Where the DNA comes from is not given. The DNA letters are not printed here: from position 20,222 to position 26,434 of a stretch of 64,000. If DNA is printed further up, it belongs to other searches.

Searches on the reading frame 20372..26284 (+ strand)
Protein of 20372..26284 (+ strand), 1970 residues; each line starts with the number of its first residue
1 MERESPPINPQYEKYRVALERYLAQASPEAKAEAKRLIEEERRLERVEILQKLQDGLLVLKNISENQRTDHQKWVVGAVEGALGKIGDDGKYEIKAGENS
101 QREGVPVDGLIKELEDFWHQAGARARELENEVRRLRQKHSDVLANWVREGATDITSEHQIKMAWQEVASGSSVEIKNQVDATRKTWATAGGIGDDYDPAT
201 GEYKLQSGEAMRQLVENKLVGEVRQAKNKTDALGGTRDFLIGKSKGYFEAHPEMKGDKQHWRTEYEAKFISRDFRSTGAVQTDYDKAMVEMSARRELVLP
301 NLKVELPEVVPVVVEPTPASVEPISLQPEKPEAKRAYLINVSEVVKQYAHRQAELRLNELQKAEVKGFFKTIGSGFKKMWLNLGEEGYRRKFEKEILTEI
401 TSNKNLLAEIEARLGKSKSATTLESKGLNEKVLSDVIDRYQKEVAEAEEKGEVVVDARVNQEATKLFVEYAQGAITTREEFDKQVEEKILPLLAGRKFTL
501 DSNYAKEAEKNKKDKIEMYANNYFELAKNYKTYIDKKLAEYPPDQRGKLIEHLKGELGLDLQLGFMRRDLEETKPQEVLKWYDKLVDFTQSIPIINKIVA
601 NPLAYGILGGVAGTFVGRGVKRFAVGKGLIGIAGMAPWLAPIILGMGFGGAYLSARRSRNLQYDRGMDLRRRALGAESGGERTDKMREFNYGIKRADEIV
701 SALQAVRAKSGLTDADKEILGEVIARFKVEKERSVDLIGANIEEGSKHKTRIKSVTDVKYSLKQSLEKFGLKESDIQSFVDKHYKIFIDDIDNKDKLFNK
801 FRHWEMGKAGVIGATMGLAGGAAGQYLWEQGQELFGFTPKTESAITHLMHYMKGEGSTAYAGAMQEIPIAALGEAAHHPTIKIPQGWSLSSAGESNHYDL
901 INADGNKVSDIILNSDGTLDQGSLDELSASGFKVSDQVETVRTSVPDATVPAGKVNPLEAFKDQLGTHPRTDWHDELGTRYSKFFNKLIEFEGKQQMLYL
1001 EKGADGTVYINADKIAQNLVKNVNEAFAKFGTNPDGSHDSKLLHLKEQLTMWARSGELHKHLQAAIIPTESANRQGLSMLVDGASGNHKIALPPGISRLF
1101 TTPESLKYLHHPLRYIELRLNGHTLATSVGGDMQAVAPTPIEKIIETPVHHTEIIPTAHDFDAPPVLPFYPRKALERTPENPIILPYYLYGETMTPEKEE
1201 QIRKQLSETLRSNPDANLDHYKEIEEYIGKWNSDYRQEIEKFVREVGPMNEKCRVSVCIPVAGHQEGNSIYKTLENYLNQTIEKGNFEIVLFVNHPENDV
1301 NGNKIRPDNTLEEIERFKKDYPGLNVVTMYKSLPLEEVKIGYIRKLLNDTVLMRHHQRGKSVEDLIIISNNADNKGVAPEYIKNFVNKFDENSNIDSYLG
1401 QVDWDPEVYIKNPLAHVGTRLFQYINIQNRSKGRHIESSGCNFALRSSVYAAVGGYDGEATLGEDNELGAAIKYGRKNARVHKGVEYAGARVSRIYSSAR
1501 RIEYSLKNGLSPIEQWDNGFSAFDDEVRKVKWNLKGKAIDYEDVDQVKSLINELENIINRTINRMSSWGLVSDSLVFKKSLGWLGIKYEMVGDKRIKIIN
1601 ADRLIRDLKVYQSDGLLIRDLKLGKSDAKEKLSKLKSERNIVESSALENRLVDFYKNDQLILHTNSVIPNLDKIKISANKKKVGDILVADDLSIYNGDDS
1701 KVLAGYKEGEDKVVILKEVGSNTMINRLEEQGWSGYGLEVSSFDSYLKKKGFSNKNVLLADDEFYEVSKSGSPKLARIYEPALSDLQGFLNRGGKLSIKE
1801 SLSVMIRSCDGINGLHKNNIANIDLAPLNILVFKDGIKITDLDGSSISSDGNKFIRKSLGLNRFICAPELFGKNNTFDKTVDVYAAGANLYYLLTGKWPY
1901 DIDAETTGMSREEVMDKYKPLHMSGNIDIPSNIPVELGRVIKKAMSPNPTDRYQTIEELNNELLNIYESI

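Call 31: search_protein_families(library=pfam, proteins=[window:20372-26284:+], max_evalue=0.0001)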
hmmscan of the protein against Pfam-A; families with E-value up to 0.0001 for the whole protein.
window:20372-26284:+ (1970 aa): 2 families
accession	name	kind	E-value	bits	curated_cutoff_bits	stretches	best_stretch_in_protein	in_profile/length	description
PF00069.31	Pkinase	-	2e-18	67.2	31.7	1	1784-1959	83-258/263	Protein kinase domain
PF07714.23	PK_Tyr_Ser-Thr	-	1.2e-10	41.6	23.1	1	1784-1959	86-254/258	Protein tyrosine and serine/threonine kinase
